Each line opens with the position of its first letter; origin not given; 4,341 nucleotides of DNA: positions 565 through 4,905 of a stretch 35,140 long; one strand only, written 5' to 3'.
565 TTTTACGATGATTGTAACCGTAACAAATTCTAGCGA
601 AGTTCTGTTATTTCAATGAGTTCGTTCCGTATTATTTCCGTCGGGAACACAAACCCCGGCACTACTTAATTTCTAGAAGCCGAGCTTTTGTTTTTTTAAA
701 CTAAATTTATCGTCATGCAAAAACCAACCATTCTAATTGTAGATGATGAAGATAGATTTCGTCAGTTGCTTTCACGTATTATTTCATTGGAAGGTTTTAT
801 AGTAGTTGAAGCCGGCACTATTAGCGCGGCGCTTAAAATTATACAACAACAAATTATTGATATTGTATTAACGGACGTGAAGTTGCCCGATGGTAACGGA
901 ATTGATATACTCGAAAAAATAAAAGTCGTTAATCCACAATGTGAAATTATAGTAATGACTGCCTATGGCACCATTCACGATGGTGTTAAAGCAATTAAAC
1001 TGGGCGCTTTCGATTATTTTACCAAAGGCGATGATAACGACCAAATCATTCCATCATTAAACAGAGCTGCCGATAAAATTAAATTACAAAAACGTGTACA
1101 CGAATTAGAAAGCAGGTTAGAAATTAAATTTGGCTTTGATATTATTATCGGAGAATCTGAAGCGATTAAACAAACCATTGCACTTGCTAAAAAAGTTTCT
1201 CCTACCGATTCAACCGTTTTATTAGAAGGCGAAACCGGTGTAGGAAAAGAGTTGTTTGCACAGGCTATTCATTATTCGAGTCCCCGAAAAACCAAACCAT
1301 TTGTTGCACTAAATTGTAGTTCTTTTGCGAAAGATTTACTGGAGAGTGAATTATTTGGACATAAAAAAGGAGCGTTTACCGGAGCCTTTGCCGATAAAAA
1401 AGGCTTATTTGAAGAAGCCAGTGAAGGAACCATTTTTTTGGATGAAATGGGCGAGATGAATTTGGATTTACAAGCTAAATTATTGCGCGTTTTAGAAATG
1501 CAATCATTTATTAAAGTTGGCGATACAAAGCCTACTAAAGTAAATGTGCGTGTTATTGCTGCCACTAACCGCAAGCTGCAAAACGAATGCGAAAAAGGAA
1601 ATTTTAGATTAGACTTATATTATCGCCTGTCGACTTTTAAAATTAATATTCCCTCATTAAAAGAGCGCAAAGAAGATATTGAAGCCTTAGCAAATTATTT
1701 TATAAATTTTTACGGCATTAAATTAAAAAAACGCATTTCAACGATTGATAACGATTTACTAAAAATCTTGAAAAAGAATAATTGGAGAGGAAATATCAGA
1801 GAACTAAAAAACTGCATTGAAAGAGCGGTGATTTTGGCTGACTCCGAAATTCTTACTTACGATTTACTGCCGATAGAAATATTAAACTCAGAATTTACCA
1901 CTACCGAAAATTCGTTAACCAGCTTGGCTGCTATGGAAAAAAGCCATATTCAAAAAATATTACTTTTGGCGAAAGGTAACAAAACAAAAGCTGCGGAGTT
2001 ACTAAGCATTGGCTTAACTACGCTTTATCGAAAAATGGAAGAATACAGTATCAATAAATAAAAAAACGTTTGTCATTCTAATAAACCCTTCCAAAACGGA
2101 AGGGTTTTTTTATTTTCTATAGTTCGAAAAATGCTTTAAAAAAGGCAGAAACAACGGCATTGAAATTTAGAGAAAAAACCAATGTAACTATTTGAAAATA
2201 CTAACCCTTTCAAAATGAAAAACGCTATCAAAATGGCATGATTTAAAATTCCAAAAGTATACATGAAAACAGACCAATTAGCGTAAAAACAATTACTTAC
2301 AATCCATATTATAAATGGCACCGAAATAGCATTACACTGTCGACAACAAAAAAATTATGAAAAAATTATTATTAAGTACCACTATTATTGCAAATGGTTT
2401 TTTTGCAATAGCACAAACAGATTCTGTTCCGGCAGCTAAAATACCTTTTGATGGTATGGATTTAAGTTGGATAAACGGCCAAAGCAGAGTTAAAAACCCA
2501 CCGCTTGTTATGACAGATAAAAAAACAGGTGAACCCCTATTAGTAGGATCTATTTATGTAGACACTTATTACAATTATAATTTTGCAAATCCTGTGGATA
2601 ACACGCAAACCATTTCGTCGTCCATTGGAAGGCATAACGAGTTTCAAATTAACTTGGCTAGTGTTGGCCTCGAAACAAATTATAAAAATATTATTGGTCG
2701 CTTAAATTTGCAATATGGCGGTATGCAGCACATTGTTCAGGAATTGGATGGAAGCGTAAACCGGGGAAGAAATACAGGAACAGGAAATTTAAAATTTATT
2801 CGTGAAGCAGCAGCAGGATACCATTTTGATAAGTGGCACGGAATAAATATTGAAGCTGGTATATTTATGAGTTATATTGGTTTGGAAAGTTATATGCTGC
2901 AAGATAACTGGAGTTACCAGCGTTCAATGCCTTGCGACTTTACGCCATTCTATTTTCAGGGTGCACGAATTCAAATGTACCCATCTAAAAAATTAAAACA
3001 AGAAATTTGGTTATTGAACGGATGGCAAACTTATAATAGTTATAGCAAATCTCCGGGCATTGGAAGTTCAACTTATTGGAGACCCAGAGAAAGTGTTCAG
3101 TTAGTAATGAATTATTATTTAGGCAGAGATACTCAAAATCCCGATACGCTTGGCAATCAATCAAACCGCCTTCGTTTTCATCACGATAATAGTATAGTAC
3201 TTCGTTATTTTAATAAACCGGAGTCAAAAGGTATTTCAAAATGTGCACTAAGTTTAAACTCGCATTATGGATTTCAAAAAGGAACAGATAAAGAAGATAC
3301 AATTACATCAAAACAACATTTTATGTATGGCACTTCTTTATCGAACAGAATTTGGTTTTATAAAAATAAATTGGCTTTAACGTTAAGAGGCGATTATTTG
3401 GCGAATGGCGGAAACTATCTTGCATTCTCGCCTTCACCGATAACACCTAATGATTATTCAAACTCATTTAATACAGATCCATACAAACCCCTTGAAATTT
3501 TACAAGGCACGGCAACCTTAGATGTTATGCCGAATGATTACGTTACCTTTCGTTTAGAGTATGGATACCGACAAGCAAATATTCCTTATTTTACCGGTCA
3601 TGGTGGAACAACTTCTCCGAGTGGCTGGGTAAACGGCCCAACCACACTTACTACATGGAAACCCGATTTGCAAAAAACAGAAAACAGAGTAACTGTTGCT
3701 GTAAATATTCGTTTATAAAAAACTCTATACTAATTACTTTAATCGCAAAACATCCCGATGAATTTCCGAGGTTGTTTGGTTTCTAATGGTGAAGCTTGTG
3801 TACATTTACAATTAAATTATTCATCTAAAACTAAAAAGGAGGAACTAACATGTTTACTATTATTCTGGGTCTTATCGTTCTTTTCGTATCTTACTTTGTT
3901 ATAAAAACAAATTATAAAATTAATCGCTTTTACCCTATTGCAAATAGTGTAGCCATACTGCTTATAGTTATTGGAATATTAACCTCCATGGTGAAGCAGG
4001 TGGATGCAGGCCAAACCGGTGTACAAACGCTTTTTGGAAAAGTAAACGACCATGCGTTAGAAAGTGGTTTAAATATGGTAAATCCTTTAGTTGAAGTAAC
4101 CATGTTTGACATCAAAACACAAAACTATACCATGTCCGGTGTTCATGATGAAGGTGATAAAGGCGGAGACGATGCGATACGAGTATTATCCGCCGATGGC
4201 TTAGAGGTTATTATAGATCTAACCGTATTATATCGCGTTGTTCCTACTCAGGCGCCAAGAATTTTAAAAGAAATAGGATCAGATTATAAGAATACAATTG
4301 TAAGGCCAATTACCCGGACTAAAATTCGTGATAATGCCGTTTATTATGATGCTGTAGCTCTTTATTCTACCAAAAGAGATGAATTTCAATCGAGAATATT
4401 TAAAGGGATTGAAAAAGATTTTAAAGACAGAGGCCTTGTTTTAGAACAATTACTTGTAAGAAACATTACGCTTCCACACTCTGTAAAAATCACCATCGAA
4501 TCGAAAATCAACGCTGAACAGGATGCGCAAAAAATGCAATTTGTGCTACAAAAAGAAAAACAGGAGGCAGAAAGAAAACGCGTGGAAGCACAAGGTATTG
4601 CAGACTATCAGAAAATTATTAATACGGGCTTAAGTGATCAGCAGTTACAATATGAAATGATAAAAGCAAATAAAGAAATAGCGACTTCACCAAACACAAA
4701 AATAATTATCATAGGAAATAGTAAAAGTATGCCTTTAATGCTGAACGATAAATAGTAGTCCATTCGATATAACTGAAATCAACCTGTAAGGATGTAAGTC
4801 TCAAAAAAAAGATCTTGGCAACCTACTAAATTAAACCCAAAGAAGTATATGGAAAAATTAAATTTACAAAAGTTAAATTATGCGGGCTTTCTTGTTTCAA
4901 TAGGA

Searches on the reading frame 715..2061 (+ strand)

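Call 10: search_protein_families(library=pfam, proteins=[window:715-2061:+], max_evalue=0.1)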
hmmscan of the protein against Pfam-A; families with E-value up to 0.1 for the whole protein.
window:715-2061:+ (448 aa): 14 families
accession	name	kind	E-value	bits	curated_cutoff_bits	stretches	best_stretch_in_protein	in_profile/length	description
PF00158.32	Sigma54_activat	-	2.7e-69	232.6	20.2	1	144-310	1-167/168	Sigma-54 interaction domain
PF00072.30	Response_reg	-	5.1e-26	91.5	30.2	1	6-112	1-107/111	Response regulator receiver domain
PF25601.1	AAA_lid_14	-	5.6e-23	81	27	1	316-398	1-83/87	AAA+ ATPase lid domain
PF14532.12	Sigma54_activ_2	-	1.2e-18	68.1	25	1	146-315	2-138/138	Sigma-54 interaction domain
PF02954.25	HTH_8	-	2.9e-12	46.5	22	1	404-444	2-42/42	Bacterial regulatory protein, Fis family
PF00004.35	AAA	-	2.5e-06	28.4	21.2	1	168-286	1-110/131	ATPase family associated with various cellular activities (AAA)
PF07724.20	AAA_2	-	6.2e-06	26.8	27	1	167-293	5-132/166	AAA domain (Cdc48 subfamily)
PF07728.20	AAA_5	-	1.3e-05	25.6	22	1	168-287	2-124/139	AAA domain (dynein-related subfamily)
PF00493.29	MCM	-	0.0011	18.5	23.3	1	164-287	56-174/224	MCM P-loop domain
PF18428.7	BRCT_3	-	0.0032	17.9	26.1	1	4-59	6-60/102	BRCA1 C Terminus (BRCT) domain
PF01078.27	Mg_chelatase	-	0.0075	16.1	20.3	0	224-265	94-135/207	Magnesium chelatase, subunit ChlI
PF13245.12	AAA_19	-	0.019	15.5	25.1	1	233-271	87-126/134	AAA domain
PF12775.13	AAA_7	-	0.044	13.8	25.8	1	143-205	12-73/181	P-loop containing dynein motor region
PF03193.22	RsgA_GTPase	-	0.074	13.3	30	0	120-188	64-129/174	RsgA GTPase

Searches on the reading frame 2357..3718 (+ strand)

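Call 10: search_protein_families(library=pfam, proteins=[window:2357-3718:+], max_evalue=0.1)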
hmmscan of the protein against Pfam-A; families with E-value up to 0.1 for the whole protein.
window:2357-3718:+ (453 aa): 1 family
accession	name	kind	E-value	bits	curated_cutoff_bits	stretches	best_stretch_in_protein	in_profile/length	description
PF07642.17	BBP2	-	1.9e-57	195.5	26.2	1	67-419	7-325/339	Putative beta-barrel porin-2, OmpL-like. bbp2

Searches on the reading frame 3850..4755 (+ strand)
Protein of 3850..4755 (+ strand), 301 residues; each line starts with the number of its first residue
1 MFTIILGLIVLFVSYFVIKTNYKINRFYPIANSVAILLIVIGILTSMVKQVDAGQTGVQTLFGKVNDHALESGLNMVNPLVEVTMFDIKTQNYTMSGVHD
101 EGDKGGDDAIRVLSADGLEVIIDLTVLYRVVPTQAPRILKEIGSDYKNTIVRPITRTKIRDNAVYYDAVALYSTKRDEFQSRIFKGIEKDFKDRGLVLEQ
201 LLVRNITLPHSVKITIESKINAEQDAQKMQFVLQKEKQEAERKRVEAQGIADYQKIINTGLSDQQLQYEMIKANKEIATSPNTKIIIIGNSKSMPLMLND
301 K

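Call 10: search_protein_families(library=pfam, proteins=[window:3850-4755:+], max_evalue=0.1)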
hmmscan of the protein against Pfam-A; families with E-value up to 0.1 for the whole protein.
window:3850-4755:+ (301 aa): 2 families
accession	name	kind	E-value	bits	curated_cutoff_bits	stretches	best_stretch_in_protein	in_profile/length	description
PF01145.31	Band_7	-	1.1e-30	107.4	23.6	1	50-237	2-169/176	SPFH domain / Band 7 family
PF13421.11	Band_7_1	-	9.8e-05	22.5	24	1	123-219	114-206/211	SPFH domain-Band 7 family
